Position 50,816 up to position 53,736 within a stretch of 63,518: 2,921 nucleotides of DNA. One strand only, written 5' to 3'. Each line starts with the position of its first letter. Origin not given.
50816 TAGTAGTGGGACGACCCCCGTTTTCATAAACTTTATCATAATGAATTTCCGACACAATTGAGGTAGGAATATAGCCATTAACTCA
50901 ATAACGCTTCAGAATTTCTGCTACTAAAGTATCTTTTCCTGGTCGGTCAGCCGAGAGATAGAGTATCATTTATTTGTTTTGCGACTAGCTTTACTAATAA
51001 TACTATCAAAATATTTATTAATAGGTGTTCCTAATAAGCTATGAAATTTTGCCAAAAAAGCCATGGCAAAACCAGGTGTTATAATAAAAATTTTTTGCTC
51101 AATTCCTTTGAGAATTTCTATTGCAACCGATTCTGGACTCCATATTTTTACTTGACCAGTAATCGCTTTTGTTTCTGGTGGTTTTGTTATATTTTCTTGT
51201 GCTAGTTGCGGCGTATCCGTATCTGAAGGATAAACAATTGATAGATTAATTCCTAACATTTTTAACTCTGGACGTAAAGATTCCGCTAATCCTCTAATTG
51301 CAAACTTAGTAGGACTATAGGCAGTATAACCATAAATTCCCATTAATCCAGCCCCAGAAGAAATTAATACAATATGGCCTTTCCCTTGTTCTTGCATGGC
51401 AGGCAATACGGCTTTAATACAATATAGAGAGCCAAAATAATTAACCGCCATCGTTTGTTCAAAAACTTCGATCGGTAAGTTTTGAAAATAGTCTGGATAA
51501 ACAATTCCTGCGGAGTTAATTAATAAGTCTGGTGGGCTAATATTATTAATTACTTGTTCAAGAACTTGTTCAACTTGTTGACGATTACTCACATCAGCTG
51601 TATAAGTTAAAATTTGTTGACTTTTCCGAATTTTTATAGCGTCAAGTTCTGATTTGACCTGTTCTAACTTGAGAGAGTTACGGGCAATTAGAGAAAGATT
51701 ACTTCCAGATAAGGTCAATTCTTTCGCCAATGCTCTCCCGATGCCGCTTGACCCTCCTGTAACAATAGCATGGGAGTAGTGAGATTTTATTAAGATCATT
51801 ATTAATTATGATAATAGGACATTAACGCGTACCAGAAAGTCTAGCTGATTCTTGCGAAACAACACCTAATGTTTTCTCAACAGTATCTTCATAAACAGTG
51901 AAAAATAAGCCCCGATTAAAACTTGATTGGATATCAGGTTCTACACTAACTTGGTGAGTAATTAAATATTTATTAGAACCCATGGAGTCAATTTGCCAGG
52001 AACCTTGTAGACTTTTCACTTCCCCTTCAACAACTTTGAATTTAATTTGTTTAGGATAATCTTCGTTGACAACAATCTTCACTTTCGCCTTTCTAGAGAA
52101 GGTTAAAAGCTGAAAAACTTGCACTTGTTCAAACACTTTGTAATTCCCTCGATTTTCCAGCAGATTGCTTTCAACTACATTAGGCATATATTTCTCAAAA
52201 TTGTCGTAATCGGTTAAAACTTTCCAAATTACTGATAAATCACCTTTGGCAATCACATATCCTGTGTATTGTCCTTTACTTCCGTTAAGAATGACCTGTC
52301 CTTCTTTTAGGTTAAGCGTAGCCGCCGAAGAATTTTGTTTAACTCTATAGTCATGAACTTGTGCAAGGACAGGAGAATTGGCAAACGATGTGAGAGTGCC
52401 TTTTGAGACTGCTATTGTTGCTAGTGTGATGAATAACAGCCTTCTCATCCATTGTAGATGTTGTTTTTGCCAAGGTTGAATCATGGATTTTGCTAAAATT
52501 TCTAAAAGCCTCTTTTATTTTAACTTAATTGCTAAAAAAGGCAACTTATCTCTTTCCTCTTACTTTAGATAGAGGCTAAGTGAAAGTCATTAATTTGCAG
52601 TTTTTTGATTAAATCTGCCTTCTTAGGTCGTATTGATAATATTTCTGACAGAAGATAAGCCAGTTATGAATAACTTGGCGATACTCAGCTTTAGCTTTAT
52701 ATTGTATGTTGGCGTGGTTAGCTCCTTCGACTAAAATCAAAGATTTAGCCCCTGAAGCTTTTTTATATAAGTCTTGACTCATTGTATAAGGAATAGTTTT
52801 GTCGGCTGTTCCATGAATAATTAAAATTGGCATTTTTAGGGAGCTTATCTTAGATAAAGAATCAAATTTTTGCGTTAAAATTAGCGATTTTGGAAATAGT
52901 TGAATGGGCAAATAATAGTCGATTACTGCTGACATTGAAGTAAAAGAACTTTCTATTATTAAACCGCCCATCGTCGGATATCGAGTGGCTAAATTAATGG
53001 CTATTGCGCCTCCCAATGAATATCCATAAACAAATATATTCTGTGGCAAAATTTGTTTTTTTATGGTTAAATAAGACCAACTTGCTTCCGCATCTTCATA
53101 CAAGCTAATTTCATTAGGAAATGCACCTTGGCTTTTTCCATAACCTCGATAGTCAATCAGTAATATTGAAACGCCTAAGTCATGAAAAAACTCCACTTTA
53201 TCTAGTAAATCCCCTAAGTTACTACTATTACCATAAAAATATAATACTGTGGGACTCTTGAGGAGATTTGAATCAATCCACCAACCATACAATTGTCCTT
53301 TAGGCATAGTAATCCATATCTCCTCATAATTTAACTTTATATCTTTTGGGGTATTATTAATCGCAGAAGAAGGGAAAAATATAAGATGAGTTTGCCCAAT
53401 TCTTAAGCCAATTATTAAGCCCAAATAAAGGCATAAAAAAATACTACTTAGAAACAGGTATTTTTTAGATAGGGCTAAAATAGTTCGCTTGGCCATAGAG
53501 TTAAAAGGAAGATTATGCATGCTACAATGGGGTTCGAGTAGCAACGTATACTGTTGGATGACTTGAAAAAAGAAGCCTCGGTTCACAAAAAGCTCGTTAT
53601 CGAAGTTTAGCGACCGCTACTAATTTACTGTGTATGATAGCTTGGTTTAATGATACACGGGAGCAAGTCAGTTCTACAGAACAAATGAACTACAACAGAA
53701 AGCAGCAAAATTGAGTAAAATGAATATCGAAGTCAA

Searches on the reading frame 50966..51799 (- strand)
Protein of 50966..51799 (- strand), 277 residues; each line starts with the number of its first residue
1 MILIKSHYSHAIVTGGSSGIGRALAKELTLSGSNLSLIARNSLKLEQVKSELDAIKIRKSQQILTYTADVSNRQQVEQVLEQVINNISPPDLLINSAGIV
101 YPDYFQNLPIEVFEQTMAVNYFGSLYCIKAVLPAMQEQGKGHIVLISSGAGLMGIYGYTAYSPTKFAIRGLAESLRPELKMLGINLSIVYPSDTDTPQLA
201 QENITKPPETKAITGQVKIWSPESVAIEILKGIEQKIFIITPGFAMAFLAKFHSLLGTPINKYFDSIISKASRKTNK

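Call 5: search_protein_families(library=pfam, proteins=[window:50966-51799:-], max_evalue=0.01)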
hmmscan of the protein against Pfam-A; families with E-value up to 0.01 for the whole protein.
window:50966-51799:- (277 aa): 6 families
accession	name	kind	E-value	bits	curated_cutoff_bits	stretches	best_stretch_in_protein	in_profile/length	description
PF00106.31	adh_short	-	1.5e-49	168.6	26.6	1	10-203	2-191/195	short chain dehydrogenase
PF13561.12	adh_short_C2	-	4.2e-28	99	27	1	18-205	6-185/236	Enoyl-(Acyl carrier protein) reductase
PF08659.16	KR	-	8.4e-17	62.1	22.6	1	11-186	3-175/180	KR domain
PF02719.21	Polysacc_synt_2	-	0.00016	21.4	20.2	1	12-111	2-99/293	Polysaccharide biosynthesis protein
PF13460.12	NAD_binding_10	-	0.001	19.4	27.2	1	15-148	1-98/184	NAD(P)H-binding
PF01370.27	Epimerase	-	0.0018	18.2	20.9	1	12-118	2-93/240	NAD dependent epimerase/dehydratase family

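Call 6: search_protein_families(library=ncbifam, proteins=[window:50966-51799:-], max_evalue=0.01)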
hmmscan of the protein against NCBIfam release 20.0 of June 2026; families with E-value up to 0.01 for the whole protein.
window:50966-51799:- (277 aa): 226 families (the best 25 are shown)
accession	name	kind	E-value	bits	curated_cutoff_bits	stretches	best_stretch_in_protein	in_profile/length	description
NF004825.0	PRK06181.1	equivalog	3.9e-53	180.4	215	1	11-274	9-265/268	SDR family oxidoreductase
NF005806.0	PRK07666.1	equivalog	2.7e-44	151.3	286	1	10-211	9-206/239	3-ketoacyl-ACP reductase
NF005881.0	PRK07832.1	equivalog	3.2e-39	134.9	296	1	10-256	11-261/287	SDR family oxidoreductase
NF005495.0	PRK07109.1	subfamily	9.7e-39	133.5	264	1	9-235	9-230/334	SDR family oxidoreductase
NF004824.0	PRK06180.1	subfamily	1.9e-37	129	298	1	10-194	6-183/279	oxidoreductase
NF005372.1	PRK06914.1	subfamily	2.1e-37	128.9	320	1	11-196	5-187/279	SDR family oxidoreductase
NF005672.0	PRK07454.1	equivalog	3.6e-37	127.8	234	1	8-206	6-200/241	SDR family oxidoreductase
NF005878.0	PRK07825.1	subfamily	1.3e-36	126.4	287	1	12-267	13-251/278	short chain dehydrogenase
NF005437.0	PRK07024.1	equivalog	1.9e-35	122.6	266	1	9-275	5-254/259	SDR family oxidoreductase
NF006123.0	PRK08267.1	equivalog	4.9e-35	121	261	1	12-264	6-252/261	SDR family oxidoreductase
NF005539.0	PRK07201.1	equivalog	3.8e-34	118.4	549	1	10-238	372-589/657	SDR family oxidoreductase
NF009466.0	PRK12826.1-2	subfamily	7.2e-34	117.3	222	1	10-226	5-219/248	3-oxoacyl-ACP reductase FabG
NF005594.0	PRK07326.1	equivalog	1.4e-33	116.4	271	1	9-197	7-189/237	SDR family oxidoreductase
NF006565.0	PRK09072.1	equivalog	7.6e-33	114.2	238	1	8-256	5-241/265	SDR family oxidoreductase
NF004526.0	PRK05872.1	subfamily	8e-33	113.8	276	1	11-237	13-237/297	short-chain dehydrogenase/reductase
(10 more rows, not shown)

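Call 50: search_solved_structures(query=window:50966-51799:-, max_evalue=1e-10)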
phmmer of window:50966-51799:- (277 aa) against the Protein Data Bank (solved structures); distinct sequences matched with E-value up to 1e-10: 355 (the best 60 are shown).
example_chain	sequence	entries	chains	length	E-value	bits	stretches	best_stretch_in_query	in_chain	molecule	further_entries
4nbu_A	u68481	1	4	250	1.9e-25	93.4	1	10-226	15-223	3-oxoacyl-(Acyl-carrier-protein) reductase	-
8jat_A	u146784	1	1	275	3.7e-25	92.4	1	9-263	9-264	3-ketodihydrosphingosine reductase TSC10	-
3v2h_A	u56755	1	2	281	1.6e-24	90.3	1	10-218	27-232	D-beta-hydroxybutyrate dehydrogenase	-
9fe6_A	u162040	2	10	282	2.2e-24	89.9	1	9-205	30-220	SDR family oxidoreductase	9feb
2et6_A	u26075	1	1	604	1e-23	87.7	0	12-208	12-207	(3R)-hydroxyacyl-CoA dehydrogenase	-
6ihh_A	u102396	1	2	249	5.7e-22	81.9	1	10-211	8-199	Alclohol dehydrogenase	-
7x5j_D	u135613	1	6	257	5.8e-22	81.9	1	11-178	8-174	3-oxoacyl-ACP reductase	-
2jah_A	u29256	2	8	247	6e-22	81.8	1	11-199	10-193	CLAVULANIC ACID DEHYDROGENASE | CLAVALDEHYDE DEHYDROGENASE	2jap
8hi4_A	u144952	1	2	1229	7.5e-22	81.5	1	11-176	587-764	Short-chain dehydrogenase/reductase SDR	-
6ihi_A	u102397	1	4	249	7.8e-22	81.5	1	10-207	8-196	Alclohol dehydrogenase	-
4fn4_A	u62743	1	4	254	9e-22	81.3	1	11-196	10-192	Short chain dehydrogenase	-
3v2g_A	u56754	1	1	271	3.8e-21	79.2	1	10-198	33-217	3-oxoacyl-[acyl-carrier-protein] reductase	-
4i5g_A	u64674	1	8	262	4.3e-21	79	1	10-206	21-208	Alclohol dehydrogenase/short-chain dehydrogenase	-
4bms_A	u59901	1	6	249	5.3e-21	78.8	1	10-206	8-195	ALCLOHOL DEHYDROGENASE/SHORT-CHAIN DEHYDROGENASE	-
4bmn_A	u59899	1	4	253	5.3e-21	78.8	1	10-206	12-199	ALCLOHOL DEHYDROGENASE/SHORT-CHAIN DEHYDROGENASE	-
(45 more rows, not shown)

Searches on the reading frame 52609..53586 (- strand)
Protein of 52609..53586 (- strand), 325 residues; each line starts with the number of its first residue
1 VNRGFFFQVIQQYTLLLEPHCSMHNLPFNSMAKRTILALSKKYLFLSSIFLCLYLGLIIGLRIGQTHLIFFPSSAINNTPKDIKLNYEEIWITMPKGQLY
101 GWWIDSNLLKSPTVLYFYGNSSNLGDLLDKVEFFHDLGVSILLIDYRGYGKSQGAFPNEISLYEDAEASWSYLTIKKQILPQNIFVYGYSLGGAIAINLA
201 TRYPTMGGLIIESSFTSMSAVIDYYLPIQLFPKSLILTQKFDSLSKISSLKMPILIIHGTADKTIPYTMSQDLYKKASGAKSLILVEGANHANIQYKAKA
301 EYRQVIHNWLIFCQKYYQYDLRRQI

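Call 5: search_protein_families(library=pfam, proteins=[window:52609-53586:-], max_evalue=0.01)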
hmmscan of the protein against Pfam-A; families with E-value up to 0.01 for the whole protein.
window:52609-53586:- (325 aa): 13 families
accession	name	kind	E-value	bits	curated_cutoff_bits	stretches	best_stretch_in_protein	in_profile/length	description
PF12146.15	Hydrolase_4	-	1.2e-19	71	27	2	119-221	12-116/239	Serine aminopeptidase, S33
PF00561.26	Abhydrolase_1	-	1.8e-13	51.2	25.8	1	138-214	27-102/245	alpha/beta hydrolase fold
PF00326.27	Peptidase_S9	-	1.5e-09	38.1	22.6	1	131-309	7-205/213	Prolyl oligopeptidase family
PF20434.5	BD-FAE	-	1.4e-08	35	26.8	1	239-276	177-214/215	BD-FAE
PF02230.22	Abhydrolase_2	-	2.9e-07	31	23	0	235-277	140-182/217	Phospholipase/Carboxylesterase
PF01738.24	DLH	-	6.8e-07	29.5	21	1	163-299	78-194/217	Dienelactone hydrolase family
PF12697.13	Abhydrolase_6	-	3.5e-06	28.3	26.3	1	138-218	27-94/217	Alpha/beta hydrolase family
PF12695.13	Abhydrolase_5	-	2.7e-05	24.4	27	0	245-294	94-143/164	Alpha/beta hydrolase family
PF02129.25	Peptidase_S15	-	0.00021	21.5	23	0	134-220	47-134/262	X-Pro dipeptidyl-peptidase (S15 family)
PF05448.18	AXE1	-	0.00024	20.4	21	0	93-152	63-123/321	Acetyl xylan esterase (AXE1)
PF03959.19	FSH1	-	0.00052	20.2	21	1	188-285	107-194/211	Serine hydrolase (FSH1)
PF07859.19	Abhydrolase_3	-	0.0023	18.2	25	1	162-203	48-92/210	alpha/beta hydrolase fold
PF10142.15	PhoPQ_related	-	0.0036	16.5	20.3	1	237-300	247-311/367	PhoPQ-activated pathogenicity-related protein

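Call 6: search_protein_families(library=ncbifam, proteins=[window:52609-53586:-], max_evalue=0.01)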
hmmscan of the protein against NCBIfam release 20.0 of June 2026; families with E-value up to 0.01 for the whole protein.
window:52609-53586:- (325 aa): 27 families (the best 25 are shown)
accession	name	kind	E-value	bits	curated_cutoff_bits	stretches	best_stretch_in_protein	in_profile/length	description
TIGR01738.1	bioH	equivalog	1.3e-11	44.6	206.95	2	233-299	170-235/245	pimeloyl-ACP methyl ester esterase BioH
TIGR03695.1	menH_SHCHC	equivalog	2.8e-11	43.3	208.55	1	117-214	8-104/252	2-succinyl-6-hydroxy-2,4-cyclohexadiene-1-carboxylate synthase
NF050089.1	i_nPHAscl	equivalog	2.3e-10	40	300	2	242-295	221-274/288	intracellular short-chain-length polyhydroxyalkanoate depolymerase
NF047920.1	lactonase_UilS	equivalog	8.2e-10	38.9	400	1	131-222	45-138/285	UilS family quorum-quenching N-acyl-homoserine lactonase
NF045948.1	ProImpepThrmp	equivalog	4.6e-09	36.1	500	1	117-220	31-134/291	proline iminopeptidase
TIGR02427.1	protocat_pcaD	equivalog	1.1e-08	34.7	255.85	2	241-309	183-249/251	3-oxoadipate enol-lactonase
NF052610.1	macro_16_ester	equivalog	2.3e-08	33.8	420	1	243-293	215-264/281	alpha/beta fold macrolide esterase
TIGR01250.1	pro_imino_pep_2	subfamily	3.1e-08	33.6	167.65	2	121-220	36-135/288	proline iminopeptidase-family hydrolase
NF051487.1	bifunc_PcaCD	exception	3.8e-08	32.8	430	1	240-310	343-411/413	bifunctional 4-carboxymuconolactone decarboxylase/3-oxoadipate enol-lactonase PcaCD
TIGR03611.1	RutD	equivalog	9.3e-08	31.7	238.5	0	239-295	186-242/258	pyrimidine utilization protein D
NF051488.1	bifunc_PcaDC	exception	9.9e-08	31.5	390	1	140-205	40-101/375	bifunctional 3-oxoadipate enol-lactonase/4-carboxymuconolactone decarboxylase PcaDC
NF045945.1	ProImpepLactob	equivalog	1.6e-07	31.2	400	1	239-310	222-290/293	proline iminopeptidase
NF050058.1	e_dPHAscl_type1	hypoth_equivalog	9.1e-07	28.6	150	1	178-283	100-210/276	extracellular catalytic domain type 1 short-chain-length polyhydroxyalkanoate depolymerase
NF011457.0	PRK14875.1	equivalog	1.2e-06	27.7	307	1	238-306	302-365/372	acetoin dehydrogenase dihydrolipoyllysine-residue acetyltransferase subunit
NF053693.1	esterase_mleCBF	exception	1.6e-06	27.7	564.5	1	245-292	215-261/279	CBF family alpha/beta fold macrolide esterase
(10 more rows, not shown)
